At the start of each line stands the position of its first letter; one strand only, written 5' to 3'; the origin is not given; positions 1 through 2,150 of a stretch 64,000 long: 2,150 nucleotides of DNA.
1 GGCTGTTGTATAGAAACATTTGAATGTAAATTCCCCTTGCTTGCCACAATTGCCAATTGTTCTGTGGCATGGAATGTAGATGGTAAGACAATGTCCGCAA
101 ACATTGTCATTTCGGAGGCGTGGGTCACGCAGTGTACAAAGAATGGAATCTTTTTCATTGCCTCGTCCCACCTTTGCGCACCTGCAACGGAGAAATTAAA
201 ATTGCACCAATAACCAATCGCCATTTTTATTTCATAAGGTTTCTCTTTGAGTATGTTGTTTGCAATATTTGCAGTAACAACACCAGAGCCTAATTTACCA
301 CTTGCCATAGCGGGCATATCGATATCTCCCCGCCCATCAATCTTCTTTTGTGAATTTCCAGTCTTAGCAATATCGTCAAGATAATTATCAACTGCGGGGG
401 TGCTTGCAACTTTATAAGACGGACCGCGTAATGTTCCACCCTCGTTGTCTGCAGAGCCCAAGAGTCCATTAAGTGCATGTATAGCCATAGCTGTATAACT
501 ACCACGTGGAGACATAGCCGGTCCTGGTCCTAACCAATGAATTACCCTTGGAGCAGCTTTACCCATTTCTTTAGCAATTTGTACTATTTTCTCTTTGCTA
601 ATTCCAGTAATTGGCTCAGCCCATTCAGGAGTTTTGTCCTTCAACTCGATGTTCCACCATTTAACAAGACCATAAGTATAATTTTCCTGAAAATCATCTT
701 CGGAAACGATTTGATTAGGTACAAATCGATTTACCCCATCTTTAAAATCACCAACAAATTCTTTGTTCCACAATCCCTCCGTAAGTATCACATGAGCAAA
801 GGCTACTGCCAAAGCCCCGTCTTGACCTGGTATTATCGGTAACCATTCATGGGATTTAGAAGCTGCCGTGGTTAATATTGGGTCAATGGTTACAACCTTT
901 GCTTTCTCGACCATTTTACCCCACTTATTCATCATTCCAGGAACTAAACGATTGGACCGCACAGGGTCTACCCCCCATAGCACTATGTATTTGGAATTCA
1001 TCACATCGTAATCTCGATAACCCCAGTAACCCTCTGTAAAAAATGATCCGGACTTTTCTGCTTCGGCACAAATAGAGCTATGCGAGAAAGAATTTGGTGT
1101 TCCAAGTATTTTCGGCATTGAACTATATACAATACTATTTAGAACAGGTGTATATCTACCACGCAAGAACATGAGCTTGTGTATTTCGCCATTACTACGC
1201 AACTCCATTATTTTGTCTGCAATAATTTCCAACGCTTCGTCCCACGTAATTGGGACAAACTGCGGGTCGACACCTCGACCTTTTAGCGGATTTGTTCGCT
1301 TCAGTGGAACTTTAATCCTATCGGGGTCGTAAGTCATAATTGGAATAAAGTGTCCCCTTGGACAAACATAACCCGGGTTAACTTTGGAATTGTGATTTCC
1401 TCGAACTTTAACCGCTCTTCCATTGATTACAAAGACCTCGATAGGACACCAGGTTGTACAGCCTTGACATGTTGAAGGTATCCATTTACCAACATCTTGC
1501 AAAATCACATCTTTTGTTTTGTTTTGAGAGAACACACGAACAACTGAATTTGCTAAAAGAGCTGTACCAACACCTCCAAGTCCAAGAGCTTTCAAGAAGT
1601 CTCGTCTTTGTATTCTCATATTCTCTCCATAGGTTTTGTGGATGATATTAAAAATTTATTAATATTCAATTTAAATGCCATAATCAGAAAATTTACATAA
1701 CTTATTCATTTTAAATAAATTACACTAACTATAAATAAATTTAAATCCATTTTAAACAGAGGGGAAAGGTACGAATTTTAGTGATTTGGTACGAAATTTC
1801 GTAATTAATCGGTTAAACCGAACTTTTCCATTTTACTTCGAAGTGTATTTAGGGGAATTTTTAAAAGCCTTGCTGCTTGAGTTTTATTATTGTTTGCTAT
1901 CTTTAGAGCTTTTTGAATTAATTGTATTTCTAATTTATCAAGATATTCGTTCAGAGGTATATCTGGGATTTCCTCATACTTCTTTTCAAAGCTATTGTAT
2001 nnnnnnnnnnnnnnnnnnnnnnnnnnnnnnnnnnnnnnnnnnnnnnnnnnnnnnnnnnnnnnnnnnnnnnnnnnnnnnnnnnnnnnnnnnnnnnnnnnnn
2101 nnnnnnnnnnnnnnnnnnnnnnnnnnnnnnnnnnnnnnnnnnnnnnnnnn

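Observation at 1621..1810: Enhancer-like palindrome plus a weak -24/-12 element link the sigma-54 two-component system to the downstream molybdoenzyme gene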

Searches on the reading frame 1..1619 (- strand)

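Call 6: search_protein_families(library=pfam, proteins=[window:1-1619:-])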
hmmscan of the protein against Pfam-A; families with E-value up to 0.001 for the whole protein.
window:1-1619:- (539 aa): 2 families
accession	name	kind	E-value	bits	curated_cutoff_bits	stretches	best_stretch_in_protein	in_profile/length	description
PF00384.28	Molybdopterin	-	2.8e-30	106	24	1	101-520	1-315/353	Molybdopterin oxidoreductase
PF04879.21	Molybdop_Fe4S4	-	9.3e-13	48.4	22.7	1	45-93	2-50/55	Molybdopterin oxidoreductase Fe4S4 domain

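Call 7: search_protein_families(library=ncbifam, proteins=[window:1-1619:-])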
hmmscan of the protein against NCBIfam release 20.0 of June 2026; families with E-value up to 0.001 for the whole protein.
window:1-1619:- (539 aa): 26 families (the best 25 are shown)
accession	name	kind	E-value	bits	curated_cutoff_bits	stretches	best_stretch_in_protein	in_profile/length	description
NF041714.1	arsenate_red_ArrA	equivalog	6.1e-199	663.1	1600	1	2-539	2-543/848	arsenate respiratory reductase molybdopterin-containing subunit ArrA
NF012032.0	PRK15488.1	equivalog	4.9e-73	246.4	694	2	1-300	1-288/759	thiosulfate reductase PhsA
TIGR02166.1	dmsA_ynfE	subfamily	1.8e-48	165.2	777.7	1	3-525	1-519/794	DMSO/selenate family reductase complex A subunit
NF041783.2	mnquin_red_QrcB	equivalog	2.5e-37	128.4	440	2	47-306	53-307/695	menaquinone reductase molybdopterin-binding-like subunit QrcB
TIGR01591.1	Fdh-alpha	equivalog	1.2e-35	122.7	666.25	1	50-518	2-438/672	formate dehydrogenase subunit alpha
NF011566.1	PRK14990.1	exception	2.6e-35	121.7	1600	1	3-531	14-547/814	dimethylsulfoxide reductase subunit A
NF041884.1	selenate_YnfF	exception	2.7e-35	121.5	1650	1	3-396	1-397/798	selenate/tellurate reductase subunit YnfF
NF041885.1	selenate_YnfE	exception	4.8e-31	107.4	1675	1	3-396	3-404/805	selenate/tellurate reductase subunit YnfE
TIGR03479.1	DMSO_red_II_alp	subfamily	5e-27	94.3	984.75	1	49-291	61-305/913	molybdopterin-dependent oxidoreductase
TIGR00509.1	bisC_fam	subfamily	1.5e-23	83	1017.55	1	206-517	165-466/772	molybdopterin guanine dinucleotide-containing S/N-oxide reductase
NF011682.0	PRK15102.1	equivalog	1.5e-20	72.9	909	2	207-515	215-522/829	trimethylamine-N-oxide reductase TorA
TIGR02164.1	torA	equivalog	1.7e-19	69.5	1465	1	208-516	212-519/824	trimethylamine-N-oxide reductase TorA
NF010055.0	PRK13532.1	equivalog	4.3e-19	68.2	904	1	1-161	1-156/830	nitrate reductase catalytic subunit NapA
TIGR01706.1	NAPA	equivalog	4.8e-16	58.2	930.55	1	3-158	2-154/830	periplasmic nitrate reductase subunit alpha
NF047855.1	AssmNtatRedNasC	equivalog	8.9e-16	57.3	1100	2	42-143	16-111/708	assimilatory nitrate reductase catalytic subunit NasC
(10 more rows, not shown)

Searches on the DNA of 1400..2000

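Call 73: search_rna_families(source=window, start=1400, end=2000, threshold=evalue, max_evalue=1)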
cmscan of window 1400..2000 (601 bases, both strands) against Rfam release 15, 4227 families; matches with E-value up to 1: 0.
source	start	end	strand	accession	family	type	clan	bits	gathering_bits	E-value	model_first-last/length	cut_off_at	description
